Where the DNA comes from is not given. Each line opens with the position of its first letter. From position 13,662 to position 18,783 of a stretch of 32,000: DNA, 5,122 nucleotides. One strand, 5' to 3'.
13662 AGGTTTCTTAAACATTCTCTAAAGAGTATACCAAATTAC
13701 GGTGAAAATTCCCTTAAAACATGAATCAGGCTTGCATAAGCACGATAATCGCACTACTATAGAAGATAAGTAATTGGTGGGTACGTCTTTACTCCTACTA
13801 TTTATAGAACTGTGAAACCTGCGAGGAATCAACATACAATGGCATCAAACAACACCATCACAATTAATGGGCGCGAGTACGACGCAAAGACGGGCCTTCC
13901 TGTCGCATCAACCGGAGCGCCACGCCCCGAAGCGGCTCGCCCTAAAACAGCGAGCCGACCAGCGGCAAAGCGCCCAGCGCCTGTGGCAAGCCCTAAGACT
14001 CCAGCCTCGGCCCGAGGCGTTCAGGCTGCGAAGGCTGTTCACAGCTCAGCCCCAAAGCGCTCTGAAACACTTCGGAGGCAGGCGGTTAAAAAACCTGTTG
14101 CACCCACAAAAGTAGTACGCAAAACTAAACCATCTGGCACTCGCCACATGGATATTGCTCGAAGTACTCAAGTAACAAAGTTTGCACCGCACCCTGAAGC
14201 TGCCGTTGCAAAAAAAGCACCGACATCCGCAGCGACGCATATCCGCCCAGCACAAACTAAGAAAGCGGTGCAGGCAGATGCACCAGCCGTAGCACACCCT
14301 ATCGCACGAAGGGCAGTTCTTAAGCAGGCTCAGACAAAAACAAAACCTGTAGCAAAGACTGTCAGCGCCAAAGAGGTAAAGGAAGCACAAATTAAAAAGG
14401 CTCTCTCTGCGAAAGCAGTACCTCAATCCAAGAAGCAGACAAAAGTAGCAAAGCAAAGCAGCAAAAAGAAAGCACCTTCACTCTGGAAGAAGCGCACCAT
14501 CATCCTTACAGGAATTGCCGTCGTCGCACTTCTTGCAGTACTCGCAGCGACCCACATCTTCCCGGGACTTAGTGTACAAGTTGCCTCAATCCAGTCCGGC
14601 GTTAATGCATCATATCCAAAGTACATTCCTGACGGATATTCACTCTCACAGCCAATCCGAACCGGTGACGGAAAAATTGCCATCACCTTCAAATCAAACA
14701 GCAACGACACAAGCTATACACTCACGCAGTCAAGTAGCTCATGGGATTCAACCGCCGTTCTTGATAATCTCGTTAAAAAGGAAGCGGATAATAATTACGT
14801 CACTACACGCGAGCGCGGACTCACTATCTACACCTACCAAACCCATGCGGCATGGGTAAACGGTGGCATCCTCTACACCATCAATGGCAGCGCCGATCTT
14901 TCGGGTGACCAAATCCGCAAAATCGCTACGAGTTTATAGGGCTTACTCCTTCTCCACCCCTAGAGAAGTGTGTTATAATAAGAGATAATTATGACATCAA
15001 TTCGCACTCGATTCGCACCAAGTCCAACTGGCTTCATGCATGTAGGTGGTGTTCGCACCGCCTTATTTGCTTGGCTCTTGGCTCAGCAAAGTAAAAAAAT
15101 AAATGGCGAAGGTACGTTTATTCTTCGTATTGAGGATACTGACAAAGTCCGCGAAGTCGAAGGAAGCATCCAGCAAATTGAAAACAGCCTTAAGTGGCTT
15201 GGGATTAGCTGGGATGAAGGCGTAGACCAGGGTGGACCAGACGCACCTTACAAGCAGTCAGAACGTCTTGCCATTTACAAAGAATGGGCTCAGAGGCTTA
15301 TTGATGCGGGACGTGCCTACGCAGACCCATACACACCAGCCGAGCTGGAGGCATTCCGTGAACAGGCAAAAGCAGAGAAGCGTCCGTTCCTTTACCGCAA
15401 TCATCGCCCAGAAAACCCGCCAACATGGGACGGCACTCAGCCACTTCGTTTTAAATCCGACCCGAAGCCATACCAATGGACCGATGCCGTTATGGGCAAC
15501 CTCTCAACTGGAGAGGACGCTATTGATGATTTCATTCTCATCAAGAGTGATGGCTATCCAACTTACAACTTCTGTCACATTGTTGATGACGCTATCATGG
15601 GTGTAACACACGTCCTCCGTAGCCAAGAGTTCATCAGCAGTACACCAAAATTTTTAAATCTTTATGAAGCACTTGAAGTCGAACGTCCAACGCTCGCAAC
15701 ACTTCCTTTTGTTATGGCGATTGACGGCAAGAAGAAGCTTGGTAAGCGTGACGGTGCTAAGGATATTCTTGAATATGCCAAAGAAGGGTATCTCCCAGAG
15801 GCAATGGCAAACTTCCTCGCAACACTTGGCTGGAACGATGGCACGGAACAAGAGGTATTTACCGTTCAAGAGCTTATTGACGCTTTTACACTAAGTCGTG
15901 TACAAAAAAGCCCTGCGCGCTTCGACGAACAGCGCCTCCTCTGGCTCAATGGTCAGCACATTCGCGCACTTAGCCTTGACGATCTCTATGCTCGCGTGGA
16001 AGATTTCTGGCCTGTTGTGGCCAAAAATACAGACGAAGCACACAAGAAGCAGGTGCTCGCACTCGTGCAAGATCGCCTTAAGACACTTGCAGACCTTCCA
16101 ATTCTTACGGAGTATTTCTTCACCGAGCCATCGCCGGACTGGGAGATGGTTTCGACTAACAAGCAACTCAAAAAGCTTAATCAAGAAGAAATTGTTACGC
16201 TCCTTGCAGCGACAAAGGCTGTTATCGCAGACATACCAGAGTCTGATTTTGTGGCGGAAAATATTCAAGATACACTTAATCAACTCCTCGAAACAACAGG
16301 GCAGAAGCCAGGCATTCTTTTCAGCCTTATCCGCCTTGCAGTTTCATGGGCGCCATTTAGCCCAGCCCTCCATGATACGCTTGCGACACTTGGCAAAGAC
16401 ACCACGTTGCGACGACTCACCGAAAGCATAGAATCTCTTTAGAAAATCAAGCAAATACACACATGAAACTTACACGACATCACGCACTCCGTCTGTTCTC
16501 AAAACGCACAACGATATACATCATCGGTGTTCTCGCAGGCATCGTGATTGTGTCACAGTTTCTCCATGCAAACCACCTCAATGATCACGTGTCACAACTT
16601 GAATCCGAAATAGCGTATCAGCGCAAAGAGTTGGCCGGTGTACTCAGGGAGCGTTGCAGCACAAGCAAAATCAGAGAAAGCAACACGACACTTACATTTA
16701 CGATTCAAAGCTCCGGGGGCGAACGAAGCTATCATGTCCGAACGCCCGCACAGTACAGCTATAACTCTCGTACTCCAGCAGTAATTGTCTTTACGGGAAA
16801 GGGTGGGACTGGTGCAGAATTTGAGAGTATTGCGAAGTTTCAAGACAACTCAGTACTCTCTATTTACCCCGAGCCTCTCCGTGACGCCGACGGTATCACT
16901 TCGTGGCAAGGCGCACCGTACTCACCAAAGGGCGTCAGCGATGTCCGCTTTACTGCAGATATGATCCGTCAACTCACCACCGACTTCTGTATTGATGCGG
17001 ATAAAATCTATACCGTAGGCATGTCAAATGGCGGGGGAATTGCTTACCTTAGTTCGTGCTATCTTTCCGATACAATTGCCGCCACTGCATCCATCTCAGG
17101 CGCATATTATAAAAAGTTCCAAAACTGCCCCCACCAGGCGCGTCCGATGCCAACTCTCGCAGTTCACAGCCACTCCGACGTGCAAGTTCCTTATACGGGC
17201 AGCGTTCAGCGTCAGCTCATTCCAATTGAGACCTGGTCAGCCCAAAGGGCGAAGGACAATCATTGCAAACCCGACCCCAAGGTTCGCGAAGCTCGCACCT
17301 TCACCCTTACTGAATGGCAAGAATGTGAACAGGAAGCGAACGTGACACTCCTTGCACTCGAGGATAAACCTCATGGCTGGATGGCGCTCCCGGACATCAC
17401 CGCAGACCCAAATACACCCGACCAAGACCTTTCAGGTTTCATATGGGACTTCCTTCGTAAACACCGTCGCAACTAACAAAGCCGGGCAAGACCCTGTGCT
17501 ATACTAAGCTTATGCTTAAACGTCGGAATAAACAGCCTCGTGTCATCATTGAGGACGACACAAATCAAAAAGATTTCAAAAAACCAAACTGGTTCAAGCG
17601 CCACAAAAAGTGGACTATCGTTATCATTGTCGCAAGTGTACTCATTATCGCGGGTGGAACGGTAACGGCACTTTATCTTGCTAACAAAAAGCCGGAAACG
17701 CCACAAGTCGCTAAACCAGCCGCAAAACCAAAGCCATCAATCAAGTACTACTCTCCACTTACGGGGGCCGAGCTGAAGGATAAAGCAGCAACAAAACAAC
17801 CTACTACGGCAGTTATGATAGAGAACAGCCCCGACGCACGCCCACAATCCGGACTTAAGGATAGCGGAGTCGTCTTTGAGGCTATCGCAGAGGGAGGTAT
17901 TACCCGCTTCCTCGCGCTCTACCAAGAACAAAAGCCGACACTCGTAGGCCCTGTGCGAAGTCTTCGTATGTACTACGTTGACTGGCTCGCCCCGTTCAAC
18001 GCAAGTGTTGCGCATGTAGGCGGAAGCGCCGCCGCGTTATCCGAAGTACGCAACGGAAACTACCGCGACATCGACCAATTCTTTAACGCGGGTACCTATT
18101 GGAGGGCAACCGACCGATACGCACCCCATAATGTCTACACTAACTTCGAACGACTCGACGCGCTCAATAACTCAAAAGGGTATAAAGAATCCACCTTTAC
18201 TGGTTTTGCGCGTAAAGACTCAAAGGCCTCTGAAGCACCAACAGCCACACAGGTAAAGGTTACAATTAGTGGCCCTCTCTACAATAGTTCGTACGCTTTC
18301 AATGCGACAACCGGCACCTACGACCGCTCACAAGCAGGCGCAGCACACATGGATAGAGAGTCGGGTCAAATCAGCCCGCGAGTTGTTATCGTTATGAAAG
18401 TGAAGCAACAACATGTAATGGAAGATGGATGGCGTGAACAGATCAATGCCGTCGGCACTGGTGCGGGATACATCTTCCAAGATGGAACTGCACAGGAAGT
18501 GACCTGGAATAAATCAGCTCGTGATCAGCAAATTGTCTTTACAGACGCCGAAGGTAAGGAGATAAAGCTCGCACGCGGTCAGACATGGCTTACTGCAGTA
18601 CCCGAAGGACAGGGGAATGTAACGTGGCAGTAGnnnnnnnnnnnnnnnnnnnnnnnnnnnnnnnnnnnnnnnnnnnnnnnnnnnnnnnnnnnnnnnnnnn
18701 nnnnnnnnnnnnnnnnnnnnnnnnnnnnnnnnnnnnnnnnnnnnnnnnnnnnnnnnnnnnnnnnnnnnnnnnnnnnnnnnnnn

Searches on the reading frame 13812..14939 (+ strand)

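Call 7: search_protein_families(library=pfam, proteins=[window:13812-14939:+], max_evalue=0.01)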
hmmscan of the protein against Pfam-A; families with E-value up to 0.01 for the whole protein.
window:13812-14939:+ (375 aa): 1 family
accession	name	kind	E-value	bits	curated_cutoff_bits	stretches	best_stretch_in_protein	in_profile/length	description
PF14285.11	DUF4367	-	9.4e-07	29.7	22.1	1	269-375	4-110/110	Domain of unknown function (DUF4367)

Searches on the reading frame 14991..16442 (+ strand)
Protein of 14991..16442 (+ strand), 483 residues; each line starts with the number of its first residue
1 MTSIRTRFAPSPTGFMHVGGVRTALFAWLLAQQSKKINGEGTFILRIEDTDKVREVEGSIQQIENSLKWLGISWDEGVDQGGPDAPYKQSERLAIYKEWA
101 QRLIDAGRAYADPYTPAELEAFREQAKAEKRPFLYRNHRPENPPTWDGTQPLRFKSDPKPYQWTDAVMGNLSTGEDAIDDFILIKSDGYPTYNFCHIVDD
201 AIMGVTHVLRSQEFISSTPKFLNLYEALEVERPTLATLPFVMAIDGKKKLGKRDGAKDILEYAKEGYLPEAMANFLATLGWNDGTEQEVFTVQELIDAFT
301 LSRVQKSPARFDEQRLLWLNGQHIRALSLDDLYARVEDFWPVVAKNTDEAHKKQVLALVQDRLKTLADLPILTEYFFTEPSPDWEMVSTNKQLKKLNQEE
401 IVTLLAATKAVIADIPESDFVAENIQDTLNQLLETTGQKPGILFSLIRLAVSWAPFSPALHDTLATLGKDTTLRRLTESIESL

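Call 7: search_protein_families(library=pfam, proteins=[window:14991-16442:+], max_evalue=0.01)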
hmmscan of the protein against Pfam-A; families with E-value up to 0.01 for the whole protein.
window:14991-16442:+ (483 aa): 2 families
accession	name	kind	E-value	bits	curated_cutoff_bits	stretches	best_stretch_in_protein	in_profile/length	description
PF00749.27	tRNA-synt_1c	-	6.4e-84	282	23.4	1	4-318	2-314/314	tRNA synthetases class I (E and Q), catalytic domain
PF19269.4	Anticodon_2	-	1e-24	88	23.6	1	332-479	2-140/141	Anticodon binding domain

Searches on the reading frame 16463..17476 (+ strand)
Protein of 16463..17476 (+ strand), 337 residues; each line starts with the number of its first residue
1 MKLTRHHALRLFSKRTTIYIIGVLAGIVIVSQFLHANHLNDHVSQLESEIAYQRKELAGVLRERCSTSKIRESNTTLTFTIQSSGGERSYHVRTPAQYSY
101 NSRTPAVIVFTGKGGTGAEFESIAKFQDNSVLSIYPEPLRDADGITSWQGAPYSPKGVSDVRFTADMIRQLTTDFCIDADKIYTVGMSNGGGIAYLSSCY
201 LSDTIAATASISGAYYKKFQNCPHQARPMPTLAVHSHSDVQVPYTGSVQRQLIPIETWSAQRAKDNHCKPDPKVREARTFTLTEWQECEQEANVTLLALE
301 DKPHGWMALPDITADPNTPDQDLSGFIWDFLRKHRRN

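Call 7: search_protein_families(library=pfam, proteins=[window:16463-17476:+], max_evalue=0.01)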
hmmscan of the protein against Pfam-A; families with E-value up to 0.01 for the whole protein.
window:16463-17476:+ (337 aa): 2 families
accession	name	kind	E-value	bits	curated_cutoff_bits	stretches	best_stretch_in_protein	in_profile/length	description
PF20434.5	BD-FAE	-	0.00019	21.5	26.8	1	155-199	64-108/215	BD-FAE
PF00326.27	Peptidase_S9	-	0.0026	17.7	22.6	0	148-193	32-77/213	Prolyl oligopeptidase family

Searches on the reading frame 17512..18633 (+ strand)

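Call 7: search_protein_families(library=pfam, proteins=[window:17512-18633:+], max_evalue=0.01)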
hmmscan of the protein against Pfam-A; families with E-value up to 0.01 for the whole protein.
window:17512-18633:+ (373 aa): 2 families
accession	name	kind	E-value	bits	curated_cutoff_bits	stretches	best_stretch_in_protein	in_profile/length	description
PF11258.13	DUF3048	-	6.2e-45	153.4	25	1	83-224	1-147/148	Protein of unknown function (DUF3048) N-terminal domain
PF17479.7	DUF3048_C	-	2.2e-26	92.9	25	1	258-359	9-113/114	Protein of unknown function (DUF3048) C-terminal domain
